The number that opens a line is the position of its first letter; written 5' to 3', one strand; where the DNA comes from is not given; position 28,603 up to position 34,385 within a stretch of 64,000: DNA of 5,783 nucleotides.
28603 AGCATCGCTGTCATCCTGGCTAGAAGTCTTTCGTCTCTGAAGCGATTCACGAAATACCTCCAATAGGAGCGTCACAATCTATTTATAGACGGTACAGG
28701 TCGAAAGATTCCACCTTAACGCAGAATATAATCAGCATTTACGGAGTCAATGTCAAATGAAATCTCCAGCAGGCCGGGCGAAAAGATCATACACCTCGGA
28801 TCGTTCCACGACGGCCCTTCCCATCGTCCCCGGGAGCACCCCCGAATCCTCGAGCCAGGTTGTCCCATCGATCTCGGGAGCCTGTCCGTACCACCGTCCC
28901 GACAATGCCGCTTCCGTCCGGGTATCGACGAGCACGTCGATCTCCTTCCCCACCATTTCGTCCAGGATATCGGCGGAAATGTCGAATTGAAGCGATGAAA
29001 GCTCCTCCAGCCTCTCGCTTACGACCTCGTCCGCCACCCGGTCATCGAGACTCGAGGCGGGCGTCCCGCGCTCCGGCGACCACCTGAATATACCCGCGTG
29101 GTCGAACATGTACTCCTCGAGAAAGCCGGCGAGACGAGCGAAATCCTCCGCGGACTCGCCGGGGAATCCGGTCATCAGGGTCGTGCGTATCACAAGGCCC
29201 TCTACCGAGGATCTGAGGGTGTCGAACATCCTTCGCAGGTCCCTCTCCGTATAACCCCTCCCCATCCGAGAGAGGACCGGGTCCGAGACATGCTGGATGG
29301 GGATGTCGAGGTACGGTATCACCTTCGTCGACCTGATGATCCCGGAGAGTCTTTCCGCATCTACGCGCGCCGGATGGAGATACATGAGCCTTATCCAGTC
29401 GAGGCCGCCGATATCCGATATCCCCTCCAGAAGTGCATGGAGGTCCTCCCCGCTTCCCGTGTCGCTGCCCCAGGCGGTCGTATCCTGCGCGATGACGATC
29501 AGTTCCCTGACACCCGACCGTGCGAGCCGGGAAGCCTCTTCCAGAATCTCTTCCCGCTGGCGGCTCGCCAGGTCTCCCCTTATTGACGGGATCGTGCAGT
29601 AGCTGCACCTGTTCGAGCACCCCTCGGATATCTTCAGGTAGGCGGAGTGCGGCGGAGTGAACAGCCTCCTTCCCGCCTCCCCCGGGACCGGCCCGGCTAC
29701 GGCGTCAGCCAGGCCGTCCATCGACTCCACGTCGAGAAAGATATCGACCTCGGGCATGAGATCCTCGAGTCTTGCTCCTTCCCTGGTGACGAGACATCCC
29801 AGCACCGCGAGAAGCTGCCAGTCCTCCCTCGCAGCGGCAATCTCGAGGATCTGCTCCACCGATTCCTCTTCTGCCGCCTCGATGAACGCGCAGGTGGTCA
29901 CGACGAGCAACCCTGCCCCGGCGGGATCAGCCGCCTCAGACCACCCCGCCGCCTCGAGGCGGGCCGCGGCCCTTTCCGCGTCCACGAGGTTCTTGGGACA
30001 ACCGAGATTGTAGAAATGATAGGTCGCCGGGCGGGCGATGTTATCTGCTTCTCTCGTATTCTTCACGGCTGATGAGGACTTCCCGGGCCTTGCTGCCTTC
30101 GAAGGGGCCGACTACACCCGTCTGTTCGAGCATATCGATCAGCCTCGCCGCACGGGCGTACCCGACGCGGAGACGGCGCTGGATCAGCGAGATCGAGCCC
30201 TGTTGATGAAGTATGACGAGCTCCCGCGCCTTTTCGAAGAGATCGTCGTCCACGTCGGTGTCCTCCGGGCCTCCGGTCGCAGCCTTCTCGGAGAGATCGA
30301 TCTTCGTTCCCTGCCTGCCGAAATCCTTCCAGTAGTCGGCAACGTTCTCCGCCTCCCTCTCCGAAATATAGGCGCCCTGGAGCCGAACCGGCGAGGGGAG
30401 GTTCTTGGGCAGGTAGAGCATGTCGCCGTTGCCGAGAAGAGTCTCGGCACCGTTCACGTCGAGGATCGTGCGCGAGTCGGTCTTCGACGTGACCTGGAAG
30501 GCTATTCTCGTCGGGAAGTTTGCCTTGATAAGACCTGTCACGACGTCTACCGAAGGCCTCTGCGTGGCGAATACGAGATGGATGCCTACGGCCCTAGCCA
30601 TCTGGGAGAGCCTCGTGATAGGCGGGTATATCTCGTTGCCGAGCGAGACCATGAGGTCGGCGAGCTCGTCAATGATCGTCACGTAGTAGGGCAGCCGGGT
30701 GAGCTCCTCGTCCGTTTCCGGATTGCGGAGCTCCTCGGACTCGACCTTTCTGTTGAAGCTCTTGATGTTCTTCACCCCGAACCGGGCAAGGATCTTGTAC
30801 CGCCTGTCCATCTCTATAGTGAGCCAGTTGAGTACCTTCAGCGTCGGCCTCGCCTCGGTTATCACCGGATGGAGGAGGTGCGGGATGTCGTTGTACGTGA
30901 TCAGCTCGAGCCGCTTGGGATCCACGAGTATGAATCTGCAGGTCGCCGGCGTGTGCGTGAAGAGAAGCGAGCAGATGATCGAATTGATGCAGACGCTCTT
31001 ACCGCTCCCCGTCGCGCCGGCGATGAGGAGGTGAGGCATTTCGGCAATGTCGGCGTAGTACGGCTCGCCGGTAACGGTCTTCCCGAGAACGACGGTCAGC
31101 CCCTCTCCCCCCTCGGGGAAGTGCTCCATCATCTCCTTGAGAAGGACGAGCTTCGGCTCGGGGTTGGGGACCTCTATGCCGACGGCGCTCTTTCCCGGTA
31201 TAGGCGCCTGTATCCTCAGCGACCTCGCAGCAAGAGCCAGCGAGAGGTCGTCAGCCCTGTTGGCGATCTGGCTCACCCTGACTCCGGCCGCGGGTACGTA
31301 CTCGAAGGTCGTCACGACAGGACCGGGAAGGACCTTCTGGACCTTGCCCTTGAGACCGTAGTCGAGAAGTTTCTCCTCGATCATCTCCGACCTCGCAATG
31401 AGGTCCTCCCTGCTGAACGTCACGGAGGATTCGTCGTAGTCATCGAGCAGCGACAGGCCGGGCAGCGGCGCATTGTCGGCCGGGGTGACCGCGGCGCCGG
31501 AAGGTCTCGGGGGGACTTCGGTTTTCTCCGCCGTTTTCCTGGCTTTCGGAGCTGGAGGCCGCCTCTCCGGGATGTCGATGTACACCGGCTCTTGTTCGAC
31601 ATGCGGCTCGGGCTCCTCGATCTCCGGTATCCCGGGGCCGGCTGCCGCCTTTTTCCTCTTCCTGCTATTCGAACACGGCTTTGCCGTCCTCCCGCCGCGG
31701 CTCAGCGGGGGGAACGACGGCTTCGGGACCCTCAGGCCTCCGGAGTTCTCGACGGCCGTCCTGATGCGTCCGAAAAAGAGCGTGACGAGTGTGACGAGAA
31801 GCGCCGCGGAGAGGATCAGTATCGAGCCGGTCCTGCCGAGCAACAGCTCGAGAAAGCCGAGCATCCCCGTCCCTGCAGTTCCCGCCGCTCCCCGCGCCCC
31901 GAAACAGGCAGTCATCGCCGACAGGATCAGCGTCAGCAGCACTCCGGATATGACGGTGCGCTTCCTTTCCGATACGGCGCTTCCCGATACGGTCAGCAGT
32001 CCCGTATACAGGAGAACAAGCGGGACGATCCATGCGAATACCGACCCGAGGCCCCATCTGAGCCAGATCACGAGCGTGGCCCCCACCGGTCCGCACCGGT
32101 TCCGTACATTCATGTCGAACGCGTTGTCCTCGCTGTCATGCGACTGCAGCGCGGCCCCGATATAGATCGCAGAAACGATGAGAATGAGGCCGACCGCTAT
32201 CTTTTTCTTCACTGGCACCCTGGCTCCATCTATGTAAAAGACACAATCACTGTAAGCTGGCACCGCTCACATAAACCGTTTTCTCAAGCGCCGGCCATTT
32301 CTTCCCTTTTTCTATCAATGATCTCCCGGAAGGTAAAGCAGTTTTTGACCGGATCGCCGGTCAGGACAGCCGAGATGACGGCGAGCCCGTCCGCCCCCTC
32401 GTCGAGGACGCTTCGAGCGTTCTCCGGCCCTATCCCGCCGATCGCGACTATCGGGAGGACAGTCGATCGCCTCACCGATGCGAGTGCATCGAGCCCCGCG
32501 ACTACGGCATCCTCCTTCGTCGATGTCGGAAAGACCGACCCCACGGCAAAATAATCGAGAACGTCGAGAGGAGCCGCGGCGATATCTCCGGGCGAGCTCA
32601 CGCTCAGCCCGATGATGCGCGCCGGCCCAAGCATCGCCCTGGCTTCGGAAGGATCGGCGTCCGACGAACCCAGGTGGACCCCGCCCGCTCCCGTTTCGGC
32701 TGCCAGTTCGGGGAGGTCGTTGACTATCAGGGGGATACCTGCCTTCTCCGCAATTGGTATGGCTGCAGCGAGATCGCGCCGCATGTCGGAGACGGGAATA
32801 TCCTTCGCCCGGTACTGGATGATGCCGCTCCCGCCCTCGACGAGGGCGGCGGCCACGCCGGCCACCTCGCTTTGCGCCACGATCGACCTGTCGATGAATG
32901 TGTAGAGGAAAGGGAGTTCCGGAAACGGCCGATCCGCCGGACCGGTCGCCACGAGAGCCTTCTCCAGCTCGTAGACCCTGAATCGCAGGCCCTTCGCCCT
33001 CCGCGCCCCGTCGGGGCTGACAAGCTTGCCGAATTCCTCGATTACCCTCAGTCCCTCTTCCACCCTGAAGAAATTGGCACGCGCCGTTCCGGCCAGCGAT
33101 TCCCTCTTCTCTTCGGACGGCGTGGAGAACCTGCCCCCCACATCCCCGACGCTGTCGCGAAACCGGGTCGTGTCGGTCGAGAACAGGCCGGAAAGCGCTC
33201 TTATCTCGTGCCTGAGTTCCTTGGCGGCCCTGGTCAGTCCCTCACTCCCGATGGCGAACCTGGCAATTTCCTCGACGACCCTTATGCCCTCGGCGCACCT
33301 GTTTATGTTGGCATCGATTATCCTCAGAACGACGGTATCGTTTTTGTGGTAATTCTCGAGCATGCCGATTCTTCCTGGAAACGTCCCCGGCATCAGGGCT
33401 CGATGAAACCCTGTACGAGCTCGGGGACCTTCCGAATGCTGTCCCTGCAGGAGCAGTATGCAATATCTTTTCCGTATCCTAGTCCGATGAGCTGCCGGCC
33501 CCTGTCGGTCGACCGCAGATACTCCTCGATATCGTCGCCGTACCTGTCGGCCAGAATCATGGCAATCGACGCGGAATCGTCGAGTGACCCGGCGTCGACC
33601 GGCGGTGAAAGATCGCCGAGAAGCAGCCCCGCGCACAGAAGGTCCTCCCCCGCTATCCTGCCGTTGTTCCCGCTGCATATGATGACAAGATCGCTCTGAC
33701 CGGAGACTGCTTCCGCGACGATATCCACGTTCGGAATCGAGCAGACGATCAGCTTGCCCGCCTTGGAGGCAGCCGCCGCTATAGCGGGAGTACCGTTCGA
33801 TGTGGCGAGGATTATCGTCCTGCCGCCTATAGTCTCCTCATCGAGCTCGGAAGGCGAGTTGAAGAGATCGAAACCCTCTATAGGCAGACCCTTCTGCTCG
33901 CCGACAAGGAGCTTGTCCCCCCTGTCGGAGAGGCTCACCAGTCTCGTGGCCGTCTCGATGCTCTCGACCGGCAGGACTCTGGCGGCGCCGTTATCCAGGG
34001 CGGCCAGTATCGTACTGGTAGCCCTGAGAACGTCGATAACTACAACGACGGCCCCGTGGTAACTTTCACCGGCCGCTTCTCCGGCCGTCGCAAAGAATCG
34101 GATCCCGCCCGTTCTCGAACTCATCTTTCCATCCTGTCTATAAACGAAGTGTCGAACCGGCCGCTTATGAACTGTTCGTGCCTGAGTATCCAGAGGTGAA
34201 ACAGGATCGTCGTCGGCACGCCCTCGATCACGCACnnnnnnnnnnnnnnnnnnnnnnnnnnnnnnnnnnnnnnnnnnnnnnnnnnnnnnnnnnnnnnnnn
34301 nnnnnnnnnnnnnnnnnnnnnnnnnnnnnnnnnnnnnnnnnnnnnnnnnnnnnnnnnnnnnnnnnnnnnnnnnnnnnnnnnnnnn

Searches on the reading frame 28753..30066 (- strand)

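Call 9: search_protein_families(library=pfam, proteins=[window:28753-30066:-], max_evalue=0.00001)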
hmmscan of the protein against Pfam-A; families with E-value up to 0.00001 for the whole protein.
window:28753-30066:- (437 aa): 3 families
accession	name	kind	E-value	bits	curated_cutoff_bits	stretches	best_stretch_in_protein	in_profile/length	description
PF04055.27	Radical_SAM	-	4.8e-20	72.8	29.5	1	145-316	2-166/166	Radical SAM superfamily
PF00919.26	UPF0004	-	5.7e-20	71.6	27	1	16-111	2-97/98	Uncharacterized protein family UPF0004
PF18693.7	TRAM_2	-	1.1e-13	51.5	27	1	372-431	1-61/63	TRAM domain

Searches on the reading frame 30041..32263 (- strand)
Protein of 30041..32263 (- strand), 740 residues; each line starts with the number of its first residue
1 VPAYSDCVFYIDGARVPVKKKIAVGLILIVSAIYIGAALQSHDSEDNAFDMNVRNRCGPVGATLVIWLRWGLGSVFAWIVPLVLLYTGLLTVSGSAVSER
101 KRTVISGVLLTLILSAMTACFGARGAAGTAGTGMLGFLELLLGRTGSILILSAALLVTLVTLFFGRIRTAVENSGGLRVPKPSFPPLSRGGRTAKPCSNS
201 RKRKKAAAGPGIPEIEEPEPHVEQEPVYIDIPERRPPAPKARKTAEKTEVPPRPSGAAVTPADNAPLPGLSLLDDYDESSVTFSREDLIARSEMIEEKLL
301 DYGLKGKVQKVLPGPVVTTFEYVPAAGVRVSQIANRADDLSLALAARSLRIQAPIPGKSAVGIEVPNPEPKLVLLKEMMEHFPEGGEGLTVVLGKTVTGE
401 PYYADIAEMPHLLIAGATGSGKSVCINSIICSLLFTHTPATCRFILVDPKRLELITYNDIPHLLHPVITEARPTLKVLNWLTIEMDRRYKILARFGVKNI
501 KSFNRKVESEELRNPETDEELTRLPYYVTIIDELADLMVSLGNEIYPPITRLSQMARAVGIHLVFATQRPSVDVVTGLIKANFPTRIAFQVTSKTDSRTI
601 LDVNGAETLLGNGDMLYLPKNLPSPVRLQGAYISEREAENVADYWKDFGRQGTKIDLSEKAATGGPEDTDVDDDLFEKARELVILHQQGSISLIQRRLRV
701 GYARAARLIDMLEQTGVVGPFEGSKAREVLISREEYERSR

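Call 32: search_protein_families(library=pfam, proteins=[window:30041-32263:-], max_evalue=0.0001)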
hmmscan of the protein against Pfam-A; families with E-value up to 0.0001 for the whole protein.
window:30041-32263:- (740 aa): 4 families
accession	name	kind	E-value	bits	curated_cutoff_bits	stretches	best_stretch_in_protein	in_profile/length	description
PF01580.24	FtsK_SpoIIIE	-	1e-58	198.8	24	1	388-572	17-221/221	FtsK/SpoIIIE family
PF17854.6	FtsK_alpha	-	4.3e-30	104.3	22.9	1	267-367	1-101/101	FtsK alpha domain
PF09397.16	FtsK_gamma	-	5.2e-27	93.8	30.6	1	672-731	3-62/63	Ftsk gamma domain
PF13491.11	FtsK_4TM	-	2.1e-12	47.5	23.1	1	21-163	5-159/171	4TM region of DNA translocase FtsK/SpoIIIE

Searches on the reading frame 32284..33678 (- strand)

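Call 12: search_protein_families(library=pfam, proteins=[window:32284-33678:-], max_evalue=0.00001)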
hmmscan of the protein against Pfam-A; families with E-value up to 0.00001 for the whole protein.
window:32284-33678:- (464 aa): 2 families
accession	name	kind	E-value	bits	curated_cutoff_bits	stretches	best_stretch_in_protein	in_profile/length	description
PF02581.23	TMP-TENI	-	5.3e-49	166.4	27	1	258-438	1-180/180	Thiamine monophosphate synthase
PF17792.6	ThiD2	-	1.5e-36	125.9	23.5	1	119-240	1-123/124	ThiD2 family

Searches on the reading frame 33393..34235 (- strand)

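Call 31: search_protein_families(library=pfam, proteins=[window:33393-34235:-], max_evalue=0.0001)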
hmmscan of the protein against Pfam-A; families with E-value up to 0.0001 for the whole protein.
window:33393-34235:- (280 aa): 1 family
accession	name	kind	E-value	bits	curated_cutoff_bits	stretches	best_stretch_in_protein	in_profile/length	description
PF04029.19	2-ph_phosp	-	2.7e-62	210.3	26.4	1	58-275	11-225/226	2-phosphosulpholactate phosphatase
